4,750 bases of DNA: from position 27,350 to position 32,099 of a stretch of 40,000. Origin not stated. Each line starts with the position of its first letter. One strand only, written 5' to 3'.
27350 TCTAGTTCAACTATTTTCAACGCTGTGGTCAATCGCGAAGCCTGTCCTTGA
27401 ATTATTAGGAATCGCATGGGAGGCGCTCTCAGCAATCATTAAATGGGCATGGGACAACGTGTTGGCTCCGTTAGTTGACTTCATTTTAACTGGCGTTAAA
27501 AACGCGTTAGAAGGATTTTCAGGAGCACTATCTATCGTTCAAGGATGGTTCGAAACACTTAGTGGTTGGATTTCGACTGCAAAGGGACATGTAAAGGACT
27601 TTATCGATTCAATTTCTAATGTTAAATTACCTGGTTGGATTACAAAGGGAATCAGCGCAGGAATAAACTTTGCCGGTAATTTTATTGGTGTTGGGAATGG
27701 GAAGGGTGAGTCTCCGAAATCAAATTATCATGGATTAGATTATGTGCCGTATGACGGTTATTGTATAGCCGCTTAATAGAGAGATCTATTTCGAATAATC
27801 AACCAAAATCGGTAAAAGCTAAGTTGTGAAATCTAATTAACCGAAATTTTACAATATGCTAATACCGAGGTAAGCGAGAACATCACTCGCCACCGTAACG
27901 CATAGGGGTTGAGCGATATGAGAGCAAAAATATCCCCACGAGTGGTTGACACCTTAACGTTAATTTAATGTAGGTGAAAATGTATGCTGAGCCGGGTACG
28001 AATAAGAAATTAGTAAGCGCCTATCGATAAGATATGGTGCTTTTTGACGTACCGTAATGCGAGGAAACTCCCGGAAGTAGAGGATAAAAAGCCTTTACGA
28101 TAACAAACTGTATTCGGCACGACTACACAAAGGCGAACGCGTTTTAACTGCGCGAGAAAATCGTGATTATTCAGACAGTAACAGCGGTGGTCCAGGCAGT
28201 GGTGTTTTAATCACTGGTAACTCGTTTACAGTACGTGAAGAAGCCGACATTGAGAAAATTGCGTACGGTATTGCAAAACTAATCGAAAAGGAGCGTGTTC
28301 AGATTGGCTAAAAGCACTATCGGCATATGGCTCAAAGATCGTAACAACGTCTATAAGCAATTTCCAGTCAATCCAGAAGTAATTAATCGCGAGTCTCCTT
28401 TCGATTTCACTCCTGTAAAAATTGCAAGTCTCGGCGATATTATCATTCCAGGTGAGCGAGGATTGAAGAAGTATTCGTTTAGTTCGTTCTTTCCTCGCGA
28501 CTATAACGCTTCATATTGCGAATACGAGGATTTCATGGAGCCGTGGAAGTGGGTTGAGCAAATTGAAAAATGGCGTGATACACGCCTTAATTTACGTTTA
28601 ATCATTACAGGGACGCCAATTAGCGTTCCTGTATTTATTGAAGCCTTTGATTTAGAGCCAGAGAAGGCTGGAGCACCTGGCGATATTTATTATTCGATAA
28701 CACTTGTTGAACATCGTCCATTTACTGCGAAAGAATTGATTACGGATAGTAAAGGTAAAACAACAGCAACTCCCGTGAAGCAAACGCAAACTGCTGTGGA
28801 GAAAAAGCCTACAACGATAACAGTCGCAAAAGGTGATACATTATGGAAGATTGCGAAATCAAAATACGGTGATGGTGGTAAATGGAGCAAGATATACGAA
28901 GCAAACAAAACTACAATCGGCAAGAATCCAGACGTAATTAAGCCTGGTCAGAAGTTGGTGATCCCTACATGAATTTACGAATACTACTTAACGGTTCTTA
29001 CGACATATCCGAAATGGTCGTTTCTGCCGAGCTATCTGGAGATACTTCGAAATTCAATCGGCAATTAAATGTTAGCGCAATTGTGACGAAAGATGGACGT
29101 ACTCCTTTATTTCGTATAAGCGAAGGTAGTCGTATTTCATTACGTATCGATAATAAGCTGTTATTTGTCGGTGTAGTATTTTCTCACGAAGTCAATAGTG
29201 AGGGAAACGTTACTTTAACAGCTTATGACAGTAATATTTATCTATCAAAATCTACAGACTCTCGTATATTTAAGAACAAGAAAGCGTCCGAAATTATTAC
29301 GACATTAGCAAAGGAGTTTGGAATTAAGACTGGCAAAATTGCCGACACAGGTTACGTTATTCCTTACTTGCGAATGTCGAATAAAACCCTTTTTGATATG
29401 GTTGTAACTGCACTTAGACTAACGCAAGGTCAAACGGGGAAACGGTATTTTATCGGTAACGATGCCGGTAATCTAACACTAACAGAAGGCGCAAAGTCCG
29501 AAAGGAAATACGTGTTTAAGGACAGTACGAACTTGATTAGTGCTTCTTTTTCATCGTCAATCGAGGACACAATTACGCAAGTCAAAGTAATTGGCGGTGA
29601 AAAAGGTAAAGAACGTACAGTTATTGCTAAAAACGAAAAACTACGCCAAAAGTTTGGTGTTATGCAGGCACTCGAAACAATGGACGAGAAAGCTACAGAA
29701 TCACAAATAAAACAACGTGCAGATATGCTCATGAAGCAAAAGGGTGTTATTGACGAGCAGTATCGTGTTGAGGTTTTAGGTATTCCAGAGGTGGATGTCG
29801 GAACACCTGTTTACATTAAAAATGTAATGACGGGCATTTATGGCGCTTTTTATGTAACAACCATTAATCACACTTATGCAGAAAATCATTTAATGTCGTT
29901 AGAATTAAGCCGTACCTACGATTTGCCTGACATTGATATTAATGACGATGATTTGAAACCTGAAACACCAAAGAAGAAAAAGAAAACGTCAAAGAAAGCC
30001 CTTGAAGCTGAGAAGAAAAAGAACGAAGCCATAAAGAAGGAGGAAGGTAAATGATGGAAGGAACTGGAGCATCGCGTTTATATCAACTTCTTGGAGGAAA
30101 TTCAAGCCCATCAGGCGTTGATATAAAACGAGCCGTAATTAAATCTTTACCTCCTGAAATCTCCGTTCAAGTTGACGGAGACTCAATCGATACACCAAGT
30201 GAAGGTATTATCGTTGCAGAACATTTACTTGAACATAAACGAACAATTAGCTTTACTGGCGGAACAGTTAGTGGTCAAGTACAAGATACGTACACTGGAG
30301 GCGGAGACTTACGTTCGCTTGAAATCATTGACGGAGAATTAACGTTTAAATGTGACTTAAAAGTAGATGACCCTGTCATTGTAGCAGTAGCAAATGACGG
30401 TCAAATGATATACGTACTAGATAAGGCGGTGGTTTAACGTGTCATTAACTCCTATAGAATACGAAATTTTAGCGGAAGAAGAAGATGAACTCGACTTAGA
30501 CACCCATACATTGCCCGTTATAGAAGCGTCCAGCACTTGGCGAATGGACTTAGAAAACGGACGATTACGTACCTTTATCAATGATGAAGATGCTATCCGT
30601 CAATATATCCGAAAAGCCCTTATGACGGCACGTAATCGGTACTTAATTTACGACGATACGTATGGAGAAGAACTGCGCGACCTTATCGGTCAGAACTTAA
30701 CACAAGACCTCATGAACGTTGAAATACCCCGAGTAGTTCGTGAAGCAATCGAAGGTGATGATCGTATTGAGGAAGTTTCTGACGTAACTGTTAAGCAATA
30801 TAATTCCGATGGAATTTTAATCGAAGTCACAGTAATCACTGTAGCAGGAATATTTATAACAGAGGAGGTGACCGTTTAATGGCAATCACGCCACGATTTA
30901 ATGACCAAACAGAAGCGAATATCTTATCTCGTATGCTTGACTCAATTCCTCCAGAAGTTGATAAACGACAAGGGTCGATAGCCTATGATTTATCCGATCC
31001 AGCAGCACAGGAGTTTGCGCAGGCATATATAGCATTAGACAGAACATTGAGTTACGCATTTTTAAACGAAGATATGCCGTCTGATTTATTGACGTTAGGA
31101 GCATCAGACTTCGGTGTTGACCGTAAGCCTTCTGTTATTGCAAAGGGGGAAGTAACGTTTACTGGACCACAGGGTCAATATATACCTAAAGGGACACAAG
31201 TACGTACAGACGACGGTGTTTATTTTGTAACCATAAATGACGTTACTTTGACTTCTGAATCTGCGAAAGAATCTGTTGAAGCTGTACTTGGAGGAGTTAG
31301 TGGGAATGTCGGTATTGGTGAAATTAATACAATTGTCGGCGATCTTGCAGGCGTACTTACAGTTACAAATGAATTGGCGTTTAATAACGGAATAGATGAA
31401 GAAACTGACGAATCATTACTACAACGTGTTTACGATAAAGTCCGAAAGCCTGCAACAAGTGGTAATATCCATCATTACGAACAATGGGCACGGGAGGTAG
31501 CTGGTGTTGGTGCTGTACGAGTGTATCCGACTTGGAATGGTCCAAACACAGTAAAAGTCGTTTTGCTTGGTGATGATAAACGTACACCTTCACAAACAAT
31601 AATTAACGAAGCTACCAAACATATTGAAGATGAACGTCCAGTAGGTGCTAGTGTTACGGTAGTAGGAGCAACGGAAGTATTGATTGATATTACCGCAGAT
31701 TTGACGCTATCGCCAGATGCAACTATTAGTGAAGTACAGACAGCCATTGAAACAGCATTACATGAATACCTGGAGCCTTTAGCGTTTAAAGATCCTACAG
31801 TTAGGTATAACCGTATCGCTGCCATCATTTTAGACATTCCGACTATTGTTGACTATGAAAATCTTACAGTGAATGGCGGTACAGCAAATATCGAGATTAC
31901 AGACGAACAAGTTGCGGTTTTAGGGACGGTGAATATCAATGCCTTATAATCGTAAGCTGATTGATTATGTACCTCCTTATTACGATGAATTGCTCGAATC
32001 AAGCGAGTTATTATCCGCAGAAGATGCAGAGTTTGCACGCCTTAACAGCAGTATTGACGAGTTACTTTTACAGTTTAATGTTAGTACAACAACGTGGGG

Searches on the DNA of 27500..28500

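Call 8: search_rna_families(source=window, start=27500, end=28500, threshold=evalue, max_evalue=10, show_alignments=3)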
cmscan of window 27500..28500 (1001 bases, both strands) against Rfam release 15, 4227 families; matches with E-value up to 10: 1.
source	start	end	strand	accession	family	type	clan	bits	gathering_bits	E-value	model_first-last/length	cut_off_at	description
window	27749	27991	+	RF00028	Intron_gpI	Intron;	-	28.9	50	3.3e-05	1-253/253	no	Group I catalytic intron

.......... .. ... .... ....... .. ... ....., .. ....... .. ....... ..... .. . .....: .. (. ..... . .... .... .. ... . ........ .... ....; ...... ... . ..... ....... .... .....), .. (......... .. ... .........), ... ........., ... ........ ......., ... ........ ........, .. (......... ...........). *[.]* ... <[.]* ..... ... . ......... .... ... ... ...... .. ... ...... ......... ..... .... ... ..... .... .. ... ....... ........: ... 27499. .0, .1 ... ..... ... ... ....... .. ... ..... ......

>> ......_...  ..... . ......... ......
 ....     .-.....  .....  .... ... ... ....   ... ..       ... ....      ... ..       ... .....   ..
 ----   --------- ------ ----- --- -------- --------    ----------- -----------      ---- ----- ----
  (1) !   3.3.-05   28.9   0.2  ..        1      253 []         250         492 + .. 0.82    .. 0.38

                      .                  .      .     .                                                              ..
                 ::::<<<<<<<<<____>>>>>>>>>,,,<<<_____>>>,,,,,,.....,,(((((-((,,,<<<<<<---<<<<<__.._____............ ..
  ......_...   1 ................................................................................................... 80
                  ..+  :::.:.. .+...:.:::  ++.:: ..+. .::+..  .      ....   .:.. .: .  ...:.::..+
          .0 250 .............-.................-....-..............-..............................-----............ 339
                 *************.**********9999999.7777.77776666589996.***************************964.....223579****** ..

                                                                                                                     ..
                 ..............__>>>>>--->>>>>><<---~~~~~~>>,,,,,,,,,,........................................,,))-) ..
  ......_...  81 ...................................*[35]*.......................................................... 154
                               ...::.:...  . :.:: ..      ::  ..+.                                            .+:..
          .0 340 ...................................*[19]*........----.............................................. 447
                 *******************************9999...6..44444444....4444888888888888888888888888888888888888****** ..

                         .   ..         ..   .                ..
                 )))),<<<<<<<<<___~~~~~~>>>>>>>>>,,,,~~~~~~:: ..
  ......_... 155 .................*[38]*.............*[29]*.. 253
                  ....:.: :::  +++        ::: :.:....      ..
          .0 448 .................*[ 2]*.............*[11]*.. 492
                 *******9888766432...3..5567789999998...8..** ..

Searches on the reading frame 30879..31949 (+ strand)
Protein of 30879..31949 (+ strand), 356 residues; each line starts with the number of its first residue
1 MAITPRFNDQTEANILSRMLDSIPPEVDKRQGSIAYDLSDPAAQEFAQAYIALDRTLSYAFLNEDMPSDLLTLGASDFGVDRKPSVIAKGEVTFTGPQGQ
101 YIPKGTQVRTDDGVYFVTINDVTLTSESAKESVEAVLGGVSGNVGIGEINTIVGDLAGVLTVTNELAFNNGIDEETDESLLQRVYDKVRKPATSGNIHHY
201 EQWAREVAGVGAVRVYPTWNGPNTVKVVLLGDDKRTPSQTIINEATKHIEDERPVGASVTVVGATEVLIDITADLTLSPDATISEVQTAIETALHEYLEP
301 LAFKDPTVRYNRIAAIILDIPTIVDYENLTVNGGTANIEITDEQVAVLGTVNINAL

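Call 26: search_protein_families(library=pfam, proteins=[window:30879-31949:+], max_evalue=0.001)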
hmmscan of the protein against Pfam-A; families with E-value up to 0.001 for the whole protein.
window:30879-31949:+ (356 aa): 1 family
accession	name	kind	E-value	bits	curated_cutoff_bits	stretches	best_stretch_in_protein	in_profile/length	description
PF04865.19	Baseplate_J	-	2.8e-68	230.4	21.1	1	70-315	5-254/255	Baseplate J-like protein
